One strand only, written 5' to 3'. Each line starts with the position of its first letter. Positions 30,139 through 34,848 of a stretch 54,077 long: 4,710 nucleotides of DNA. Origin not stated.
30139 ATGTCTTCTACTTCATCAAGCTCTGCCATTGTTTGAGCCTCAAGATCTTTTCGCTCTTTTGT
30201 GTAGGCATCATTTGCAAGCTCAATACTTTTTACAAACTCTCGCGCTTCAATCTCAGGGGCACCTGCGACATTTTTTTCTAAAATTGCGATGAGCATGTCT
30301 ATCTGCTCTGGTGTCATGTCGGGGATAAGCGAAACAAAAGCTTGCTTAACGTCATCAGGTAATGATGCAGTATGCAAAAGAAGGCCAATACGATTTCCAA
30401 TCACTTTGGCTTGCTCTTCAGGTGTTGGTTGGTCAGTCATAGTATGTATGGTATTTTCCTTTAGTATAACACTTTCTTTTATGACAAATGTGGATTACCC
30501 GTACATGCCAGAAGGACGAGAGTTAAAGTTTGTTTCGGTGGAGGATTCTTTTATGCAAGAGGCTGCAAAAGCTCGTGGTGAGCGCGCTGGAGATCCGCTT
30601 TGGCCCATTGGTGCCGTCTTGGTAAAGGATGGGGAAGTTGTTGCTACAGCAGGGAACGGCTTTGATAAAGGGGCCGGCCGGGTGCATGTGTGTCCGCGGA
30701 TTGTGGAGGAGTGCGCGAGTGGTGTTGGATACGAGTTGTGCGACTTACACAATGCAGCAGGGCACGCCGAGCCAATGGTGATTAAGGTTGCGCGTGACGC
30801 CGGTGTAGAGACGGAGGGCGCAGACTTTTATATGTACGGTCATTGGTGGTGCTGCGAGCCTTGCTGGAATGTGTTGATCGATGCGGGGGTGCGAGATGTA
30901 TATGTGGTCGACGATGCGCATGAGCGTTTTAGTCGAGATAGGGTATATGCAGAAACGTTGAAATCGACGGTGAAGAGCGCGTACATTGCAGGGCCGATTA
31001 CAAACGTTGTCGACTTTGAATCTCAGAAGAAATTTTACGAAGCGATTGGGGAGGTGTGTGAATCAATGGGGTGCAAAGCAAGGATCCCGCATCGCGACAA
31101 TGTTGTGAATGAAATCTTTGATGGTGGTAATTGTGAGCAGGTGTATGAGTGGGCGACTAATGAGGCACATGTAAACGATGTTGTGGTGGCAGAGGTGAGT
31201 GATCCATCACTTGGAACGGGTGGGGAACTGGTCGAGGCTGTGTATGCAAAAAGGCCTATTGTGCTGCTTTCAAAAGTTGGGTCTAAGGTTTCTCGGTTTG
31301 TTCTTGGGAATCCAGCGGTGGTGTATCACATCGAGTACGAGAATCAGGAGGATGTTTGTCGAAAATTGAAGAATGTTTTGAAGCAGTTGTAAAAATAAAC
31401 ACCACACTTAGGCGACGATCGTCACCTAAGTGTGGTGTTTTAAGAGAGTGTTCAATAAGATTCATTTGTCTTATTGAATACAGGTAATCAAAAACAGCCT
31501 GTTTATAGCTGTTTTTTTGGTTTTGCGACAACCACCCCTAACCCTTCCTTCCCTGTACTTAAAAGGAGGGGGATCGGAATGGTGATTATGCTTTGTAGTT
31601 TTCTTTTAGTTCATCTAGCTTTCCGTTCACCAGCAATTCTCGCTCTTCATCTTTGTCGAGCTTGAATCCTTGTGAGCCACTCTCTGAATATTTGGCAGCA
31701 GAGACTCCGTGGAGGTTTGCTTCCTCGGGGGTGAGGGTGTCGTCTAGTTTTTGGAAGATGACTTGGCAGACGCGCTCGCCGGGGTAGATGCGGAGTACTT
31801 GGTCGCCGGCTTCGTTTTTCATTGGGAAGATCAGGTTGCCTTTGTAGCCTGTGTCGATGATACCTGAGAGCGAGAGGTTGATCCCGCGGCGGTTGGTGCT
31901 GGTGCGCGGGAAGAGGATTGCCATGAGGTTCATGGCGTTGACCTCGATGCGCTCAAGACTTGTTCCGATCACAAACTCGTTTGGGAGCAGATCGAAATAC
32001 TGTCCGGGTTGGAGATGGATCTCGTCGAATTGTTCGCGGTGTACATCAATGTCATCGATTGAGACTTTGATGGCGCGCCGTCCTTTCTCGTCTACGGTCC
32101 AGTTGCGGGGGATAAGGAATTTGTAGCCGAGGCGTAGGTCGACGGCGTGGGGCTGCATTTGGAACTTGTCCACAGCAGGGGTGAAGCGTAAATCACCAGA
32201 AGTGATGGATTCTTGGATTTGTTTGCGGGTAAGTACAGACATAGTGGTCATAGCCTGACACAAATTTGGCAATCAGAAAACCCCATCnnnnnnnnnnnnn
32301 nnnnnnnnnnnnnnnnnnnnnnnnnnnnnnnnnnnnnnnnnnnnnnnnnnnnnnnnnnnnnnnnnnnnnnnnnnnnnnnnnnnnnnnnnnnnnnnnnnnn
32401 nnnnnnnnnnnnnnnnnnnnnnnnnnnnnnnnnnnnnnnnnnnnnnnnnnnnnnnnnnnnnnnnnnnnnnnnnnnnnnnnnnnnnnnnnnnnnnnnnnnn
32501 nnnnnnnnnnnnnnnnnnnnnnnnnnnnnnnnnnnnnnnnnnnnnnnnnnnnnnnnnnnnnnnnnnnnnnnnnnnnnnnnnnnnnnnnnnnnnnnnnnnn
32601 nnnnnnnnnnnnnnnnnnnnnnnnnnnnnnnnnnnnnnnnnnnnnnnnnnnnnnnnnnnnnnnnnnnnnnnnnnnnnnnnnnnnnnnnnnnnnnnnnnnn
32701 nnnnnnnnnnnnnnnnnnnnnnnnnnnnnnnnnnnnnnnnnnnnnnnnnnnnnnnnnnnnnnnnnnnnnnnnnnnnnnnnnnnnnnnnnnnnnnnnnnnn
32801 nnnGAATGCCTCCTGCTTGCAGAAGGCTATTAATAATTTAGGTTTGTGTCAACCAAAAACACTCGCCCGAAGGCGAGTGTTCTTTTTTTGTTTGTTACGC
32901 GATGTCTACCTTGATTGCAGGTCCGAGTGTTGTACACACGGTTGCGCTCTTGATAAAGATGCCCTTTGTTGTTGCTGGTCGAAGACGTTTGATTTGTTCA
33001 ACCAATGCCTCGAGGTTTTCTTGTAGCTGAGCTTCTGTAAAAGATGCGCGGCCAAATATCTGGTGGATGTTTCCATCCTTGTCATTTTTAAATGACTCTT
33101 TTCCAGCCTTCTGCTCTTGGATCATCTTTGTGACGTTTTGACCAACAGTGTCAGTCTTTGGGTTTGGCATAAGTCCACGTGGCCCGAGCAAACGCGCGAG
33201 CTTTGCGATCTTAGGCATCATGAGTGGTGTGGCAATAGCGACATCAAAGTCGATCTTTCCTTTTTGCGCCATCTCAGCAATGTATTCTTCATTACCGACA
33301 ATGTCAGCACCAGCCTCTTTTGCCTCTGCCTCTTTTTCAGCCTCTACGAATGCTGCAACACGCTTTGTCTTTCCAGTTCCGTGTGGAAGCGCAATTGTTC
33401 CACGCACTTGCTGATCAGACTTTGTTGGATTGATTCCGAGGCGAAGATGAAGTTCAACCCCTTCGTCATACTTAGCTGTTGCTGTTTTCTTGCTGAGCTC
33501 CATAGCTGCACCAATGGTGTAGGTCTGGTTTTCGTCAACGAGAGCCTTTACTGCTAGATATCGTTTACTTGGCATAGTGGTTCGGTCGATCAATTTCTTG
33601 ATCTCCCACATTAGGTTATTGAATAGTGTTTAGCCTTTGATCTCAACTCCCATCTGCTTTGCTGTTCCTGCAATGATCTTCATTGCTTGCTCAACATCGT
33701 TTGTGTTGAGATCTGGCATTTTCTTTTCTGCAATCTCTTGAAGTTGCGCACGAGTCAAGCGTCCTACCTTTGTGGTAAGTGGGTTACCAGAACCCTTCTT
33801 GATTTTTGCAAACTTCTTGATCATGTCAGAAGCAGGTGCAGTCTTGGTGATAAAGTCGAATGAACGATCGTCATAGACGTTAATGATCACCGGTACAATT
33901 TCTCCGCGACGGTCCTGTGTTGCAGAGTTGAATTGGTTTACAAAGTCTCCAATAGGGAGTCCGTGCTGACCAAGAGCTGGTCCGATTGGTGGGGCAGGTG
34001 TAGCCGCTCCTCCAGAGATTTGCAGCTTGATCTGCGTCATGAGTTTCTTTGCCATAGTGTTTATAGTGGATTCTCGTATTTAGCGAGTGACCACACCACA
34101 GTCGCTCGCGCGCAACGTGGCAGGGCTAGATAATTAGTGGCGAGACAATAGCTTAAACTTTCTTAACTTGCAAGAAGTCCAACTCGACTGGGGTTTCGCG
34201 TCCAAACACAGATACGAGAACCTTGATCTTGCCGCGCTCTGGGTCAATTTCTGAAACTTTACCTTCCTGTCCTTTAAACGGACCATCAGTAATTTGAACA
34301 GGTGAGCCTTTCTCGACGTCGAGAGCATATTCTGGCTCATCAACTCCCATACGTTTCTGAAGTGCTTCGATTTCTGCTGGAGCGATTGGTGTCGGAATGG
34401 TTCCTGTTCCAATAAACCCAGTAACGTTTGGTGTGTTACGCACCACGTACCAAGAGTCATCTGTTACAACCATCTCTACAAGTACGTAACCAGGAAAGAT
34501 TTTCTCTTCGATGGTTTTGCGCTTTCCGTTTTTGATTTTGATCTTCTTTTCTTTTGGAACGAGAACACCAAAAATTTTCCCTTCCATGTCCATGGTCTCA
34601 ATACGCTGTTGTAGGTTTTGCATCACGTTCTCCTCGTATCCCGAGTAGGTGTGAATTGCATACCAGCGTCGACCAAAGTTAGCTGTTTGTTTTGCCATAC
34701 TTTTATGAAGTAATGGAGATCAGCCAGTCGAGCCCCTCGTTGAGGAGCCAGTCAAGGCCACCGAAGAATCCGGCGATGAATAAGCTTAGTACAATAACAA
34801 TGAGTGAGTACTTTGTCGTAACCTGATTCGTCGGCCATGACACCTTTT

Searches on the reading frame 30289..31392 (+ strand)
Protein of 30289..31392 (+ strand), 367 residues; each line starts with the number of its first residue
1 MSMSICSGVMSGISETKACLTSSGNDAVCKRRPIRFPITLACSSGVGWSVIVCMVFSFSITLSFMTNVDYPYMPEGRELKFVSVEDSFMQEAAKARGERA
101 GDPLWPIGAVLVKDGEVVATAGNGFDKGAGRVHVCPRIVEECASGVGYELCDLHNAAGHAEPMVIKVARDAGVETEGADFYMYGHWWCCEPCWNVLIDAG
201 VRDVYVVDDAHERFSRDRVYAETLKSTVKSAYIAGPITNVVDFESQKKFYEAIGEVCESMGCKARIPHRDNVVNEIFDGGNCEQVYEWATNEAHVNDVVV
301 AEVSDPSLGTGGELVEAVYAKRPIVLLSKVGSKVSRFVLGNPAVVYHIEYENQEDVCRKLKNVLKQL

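Call 55: search_protein_families(library=pfam, proteins=[window:30289-31392:+], max_evalue=0.00001)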
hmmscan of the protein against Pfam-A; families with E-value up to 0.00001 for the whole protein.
window:30289-31392:+ (367 aa): 2 families
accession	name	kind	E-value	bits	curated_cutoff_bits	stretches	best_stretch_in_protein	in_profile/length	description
PF00383.29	dCMP_cyt_deam_1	-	1.1e-10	41.8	25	1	85-206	4-100/102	Cytidine and deoxycytidylate deaminase zinc-binding region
PF14437.12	MafB19-deam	-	1.9e-07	31.5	27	1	86-206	4-99/142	MafB19-like deaminase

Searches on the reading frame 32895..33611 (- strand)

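Call 55: search_protein_families(library=pfam, proteins=[window:32895-33611:-], max_evalue=0.00001)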
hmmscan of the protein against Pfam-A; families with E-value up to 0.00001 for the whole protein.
window:32895-33611:- (238 aa): 1 family
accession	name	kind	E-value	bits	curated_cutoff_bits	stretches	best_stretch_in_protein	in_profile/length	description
PF00687.26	Ribosomal_L1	-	1.6e-56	191.5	32.2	1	41-231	2-198/198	Ribosomal protein L1p/L10e family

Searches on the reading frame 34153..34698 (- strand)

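Call 55: search_protein_families(library=pfam, proteins=[window:34153-34698:-], max_evalue=0.00001)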
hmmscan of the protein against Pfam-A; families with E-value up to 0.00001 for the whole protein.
window:34153-34698:- (181 aa): 2 families
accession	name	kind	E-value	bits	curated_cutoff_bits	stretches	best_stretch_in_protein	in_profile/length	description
PF02357.24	NusG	-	2.4e-29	102.1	22.2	1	11-113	2-92/93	Transcription termination factor nusG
PF00467.35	KOW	-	1.2e-07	31.7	22.3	1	134-162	5-29/32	KOW motif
